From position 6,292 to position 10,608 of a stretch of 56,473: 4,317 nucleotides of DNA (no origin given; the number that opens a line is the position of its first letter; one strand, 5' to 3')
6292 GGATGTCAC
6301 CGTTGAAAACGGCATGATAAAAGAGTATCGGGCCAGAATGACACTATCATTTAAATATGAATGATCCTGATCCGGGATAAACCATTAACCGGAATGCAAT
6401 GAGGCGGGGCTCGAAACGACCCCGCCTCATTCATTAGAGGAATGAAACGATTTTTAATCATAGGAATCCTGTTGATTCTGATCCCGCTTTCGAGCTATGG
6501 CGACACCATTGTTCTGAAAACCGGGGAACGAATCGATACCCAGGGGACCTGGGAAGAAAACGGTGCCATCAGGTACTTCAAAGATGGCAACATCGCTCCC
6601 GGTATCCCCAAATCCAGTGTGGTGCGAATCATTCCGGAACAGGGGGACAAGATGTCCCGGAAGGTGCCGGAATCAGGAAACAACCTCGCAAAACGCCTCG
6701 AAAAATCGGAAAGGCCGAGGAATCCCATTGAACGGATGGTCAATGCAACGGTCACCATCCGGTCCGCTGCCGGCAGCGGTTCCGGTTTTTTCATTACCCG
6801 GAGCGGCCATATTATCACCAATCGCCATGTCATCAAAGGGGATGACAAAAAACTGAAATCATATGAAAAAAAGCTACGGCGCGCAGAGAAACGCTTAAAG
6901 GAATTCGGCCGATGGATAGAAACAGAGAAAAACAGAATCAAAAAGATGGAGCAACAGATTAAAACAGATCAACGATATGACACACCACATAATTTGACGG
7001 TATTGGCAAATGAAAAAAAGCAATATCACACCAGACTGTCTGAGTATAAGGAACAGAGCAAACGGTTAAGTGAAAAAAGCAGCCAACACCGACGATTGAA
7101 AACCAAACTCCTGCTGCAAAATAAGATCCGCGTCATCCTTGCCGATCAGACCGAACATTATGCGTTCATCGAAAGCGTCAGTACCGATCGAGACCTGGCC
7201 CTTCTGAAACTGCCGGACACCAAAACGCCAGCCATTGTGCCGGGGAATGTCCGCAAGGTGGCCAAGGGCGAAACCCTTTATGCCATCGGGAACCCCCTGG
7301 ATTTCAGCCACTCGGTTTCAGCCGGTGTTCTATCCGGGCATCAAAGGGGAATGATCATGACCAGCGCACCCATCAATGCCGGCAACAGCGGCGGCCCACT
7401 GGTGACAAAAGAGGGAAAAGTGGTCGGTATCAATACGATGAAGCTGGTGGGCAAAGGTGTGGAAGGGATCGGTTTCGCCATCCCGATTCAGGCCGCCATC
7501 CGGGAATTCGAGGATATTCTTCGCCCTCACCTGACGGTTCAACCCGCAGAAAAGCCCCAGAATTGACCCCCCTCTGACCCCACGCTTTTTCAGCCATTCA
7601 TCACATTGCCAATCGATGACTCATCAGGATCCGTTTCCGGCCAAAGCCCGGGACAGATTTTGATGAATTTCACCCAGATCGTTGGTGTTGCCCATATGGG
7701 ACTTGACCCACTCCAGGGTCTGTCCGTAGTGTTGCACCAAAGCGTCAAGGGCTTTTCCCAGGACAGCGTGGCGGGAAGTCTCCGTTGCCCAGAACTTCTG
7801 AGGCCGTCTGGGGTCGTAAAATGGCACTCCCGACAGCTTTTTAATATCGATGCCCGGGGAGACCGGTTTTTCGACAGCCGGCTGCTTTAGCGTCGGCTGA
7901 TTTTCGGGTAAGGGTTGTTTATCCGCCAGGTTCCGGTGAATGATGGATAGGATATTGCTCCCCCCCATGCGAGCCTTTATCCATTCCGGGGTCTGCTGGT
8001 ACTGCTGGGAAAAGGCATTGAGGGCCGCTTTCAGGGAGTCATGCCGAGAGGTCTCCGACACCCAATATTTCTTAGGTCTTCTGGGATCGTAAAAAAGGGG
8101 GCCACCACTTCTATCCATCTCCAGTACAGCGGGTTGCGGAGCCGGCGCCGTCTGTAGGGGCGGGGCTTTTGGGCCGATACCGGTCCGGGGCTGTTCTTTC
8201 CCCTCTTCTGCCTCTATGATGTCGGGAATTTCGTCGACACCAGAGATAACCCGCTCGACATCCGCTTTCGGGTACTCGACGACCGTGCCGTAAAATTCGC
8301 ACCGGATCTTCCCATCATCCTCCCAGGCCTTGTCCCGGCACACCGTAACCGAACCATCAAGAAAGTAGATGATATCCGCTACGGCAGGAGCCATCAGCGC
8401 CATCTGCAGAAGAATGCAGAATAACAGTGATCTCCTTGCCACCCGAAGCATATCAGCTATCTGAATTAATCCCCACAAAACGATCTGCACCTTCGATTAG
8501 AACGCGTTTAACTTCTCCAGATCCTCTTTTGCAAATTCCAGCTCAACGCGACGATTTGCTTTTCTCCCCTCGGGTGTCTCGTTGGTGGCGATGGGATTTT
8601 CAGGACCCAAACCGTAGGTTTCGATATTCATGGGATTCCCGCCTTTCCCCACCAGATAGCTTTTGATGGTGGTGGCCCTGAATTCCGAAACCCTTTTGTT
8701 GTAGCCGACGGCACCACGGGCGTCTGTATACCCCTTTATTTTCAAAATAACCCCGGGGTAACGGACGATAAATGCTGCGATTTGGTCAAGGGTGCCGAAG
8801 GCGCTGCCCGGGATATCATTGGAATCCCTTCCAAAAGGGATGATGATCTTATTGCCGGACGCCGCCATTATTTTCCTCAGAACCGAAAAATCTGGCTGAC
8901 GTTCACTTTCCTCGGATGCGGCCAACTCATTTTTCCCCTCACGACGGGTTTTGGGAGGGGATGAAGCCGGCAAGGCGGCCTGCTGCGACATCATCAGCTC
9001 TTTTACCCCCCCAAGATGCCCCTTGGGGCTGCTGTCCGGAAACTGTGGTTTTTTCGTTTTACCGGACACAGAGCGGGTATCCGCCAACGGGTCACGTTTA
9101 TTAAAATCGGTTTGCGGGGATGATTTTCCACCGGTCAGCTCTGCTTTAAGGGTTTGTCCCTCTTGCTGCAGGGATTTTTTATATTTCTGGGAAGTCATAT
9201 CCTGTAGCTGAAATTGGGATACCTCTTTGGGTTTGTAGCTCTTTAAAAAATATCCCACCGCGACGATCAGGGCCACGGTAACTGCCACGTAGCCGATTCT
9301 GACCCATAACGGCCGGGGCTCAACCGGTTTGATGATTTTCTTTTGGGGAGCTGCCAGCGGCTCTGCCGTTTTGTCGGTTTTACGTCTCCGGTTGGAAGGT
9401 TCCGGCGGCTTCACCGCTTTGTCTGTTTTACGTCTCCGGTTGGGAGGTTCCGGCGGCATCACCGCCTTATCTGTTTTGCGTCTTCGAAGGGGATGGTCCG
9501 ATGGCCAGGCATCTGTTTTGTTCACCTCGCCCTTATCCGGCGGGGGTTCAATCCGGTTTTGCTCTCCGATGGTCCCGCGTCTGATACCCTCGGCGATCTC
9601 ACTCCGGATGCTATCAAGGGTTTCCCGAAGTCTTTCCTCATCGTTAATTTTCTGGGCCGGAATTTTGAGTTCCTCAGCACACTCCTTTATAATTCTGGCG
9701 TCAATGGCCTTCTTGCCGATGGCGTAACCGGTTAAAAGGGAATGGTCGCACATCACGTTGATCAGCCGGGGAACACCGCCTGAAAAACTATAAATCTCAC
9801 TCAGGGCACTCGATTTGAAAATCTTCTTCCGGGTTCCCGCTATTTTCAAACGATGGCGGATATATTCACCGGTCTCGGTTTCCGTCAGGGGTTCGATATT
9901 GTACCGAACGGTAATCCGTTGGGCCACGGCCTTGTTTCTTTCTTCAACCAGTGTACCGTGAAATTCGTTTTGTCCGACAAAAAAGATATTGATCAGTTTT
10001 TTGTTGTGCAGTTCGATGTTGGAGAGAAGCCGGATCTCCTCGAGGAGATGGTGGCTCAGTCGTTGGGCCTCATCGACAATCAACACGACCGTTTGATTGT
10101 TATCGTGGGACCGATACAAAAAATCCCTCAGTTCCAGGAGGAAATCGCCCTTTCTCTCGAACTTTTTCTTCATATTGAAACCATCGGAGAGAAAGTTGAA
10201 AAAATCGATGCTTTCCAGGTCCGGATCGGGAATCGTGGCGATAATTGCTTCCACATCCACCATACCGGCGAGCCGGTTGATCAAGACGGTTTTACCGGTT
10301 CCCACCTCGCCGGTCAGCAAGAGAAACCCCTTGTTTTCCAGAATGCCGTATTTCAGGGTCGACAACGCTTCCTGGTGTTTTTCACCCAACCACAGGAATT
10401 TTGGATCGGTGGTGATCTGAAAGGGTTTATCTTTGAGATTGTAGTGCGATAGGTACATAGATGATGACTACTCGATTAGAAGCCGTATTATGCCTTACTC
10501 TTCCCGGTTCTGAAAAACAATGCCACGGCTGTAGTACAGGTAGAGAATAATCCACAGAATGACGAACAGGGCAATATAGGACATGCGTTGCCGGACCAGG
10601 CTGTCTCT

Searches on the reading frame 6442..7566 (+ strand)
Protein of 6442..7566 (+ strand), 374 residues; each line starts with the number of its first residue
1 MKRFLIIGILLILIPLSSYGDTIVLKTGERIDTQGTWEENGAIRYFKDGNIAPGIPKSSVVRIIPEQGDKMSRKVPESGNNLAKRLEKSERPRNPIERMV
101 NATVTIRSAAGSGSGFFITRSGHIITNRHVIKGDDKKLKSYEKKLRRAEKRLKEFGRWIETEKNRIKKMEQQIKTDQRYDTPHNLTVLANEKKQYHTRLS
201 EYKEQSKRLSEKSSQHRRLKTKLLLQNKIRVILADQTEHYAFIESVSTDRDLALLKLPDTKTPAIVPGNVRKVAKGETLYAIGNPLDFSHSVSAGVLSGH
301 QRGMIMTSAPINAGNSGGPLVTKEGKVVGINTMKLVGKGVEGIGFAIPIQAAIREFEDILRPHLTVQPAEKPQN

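Call 70: search_protein_families(library=pfam, proteins=[window:6442-7566:+], max_evalue=0.00001)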
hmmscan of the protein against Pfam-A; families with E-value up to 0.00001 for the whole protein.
window:6442-7566:+ (374 aa): 2 families
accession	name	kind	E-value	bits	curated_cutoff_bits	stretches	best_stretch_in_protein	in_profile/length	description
PF13365.12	Trypsin_2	-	7.9e-26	92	27.6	1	226-330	28-144/144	Trypsin-like peptidase domain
PF00089.32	Trypsin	-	7.1e-13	49.3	20.6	1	246-351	83-215/220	Trypsin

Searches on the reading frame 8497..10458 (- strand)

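Call 70: search_protein_families(library=pfam, proteins=[window:8497-10458:-], max_evalue=0.00001)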
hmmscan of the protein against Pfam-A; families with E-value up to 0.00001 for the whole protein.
window:8497-10458:- (653 aa): 3 families
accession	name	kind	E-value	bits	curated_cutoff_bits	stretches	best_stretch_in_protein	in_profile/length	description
PF13401.12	AAA_22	-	3.8e-24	85.9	27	1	42-169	4-129/130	AAA domain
PF00691.25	OmpA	-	4.1e-14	53.2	27.2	1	542-636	2-98/98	OmpA family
PF13191.12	AAA_16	-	2.1e-06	28.7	32.6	0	30-147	10-157/167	AAA ATPase domain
